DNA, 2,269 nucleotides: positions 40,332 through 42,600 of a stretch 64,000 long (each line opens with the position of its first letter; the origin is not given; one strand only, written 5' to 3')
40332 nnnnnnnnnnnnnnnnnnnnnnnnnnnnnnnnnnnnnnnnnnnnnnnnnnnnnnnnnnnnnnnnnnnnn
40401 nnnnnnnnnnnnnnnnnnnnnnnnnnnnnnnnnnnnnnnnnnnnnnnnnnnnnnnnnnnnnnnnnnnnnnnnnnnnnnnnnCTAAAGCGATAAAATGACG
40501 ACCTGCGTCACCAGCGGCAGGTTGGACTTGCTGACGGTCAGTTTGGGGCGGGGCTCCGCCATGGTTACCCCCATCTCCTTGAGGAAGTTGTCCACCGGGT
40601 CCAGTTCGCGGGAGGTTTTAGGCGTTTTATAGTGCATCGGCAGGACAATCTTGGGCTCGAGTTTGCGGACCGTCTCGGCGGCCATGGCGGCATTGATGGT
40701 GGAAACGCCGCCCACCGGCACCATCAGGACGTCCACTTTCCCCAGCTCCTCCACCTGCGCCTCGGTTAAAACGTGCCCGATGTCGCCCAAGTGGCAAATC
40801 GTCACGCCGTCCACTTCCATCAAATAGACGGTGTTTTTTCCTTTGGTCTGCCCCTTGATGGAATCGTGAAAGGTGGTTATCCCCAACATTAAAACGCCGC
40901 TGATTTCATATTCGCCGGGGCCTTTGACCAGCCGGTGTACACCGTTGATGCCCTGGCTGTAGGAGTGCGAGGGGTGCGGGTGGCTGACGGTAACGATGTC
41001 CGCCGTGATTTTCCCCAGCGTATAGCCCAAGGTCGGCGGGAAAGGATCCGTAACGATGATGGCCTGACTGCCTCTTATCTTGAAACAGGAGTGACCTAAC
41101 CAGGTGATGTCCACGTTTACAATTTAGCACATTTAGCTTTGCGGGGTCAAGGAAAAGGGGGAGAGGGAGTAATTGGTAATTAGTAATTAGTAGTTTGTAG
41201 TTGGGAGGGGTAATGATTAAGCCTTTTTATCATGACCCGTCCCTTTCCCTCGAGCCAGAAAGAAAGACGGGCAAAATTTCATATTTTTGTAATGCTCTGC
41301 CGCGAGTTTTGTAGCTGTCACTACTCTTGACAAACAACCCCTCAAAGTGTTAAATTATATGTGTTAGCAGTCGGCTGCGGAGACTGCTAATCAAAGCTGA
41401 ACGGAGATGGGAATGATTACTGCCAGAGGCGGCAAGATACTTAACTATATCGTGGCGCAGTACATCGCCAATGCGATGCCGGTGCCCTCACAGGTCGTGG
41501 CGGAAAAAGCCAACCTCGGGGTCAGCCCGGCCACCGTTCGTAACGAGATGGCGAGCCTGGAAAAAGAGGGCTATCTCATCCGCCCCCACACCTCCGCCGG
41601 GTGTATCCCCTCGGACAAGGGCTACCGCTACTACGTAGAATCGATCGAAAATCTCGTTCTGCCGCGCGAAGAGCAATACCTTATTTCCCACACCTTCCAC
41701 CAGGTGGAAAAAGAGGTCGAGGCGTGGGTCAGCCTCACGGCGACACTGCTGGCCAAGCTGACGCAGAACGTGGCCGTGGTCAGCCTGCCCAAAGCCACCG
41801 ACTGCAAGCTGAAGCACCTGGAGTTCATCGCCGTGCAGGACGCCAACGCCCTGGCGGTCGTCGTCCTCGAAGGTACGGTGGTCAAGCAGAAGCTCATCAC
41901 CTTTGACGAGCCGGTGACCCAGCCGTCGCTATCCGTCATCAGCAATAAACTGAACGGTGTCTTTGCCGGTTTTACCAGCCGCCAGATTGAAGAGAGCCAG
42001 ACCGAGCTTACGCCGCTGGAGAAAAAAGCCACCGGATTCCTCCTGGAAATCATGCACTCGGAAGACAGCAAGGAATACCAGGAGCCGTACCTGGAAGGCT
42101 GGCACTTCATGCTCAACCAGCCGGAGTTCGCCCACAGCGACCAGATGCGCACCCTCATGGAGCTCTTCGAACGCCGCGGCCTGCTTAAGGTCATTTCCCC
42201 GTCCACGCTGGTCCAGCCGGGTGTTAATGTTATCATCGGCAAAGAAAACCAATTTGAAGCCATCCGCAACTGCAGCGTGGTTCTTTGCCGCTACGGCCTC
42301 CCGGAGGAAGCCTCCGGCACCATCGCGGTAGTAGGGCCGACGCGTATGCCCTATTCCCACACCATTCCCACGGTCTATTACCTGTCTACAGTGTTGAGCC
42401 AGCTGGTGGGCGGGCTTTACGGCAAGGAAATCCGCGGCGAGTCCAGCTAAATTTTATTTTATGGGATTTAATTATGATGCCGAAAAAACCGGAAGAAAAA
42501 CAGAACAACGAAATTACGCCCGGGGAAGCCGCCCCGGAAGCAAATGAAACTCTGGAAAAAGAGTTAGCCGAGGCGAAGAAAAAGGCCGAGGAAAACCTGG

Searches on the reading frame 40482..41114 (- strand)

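Call 11: search_protein_families(library=pfam, proteins=[window:40482-41114:-], max_evalue=0.001)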
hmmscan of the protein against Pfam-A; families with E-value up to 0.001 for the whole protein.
window:40482-41114:- (210 aa): 2 families
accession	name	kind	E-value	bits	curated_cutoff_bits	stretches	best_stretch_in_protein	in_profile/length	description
PF13483.12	Lactamase_B_3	-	3.8e-53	180.2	24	1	3-161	2-160/160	Beta-lactamase superfamily domain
PF12706.13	Lactamase_B_2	-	3e-08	33.9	27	1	81-162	110-200/200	Beta-lactamase superfamily domain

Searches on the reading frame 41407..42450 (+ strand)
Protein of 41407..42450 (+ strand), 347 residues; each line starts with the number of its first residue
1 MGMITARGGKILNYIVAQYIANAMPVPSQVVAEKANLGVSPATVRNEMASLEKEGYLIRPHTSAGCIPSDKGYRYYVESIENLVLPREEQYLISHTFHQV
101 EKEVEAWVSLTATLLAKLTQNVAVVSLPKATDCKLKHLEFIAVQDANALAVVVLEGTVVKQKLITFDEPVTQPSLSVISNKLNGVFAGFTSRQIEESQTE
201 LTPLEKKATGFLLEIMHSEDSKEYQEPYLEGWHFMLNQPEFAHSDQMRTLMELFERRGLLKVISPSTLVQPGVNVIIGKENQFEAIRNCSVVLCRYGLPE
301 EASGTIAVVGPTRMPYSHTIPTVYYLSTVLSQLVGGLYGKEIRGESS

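Call 11: search_protein_families(library=pfam, proteins=[window:41407-42450:+], max_evalue=0.001)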
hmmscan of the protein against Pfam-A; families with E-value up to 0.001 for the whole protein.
window:41407-42450:+ (347 aa): 2 families
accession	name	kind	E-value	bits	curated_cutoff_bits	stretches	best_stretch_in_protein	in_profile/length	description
PF01628.27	HrcA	-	1.9e-48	165.7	22.2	1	107-320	3-215/215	HrcA protein C terminal domain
PF08220.18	HTH_DeoR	-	0.00032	20.8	21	1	35-65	22-52/57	DeoR-like helix-turn-helix domain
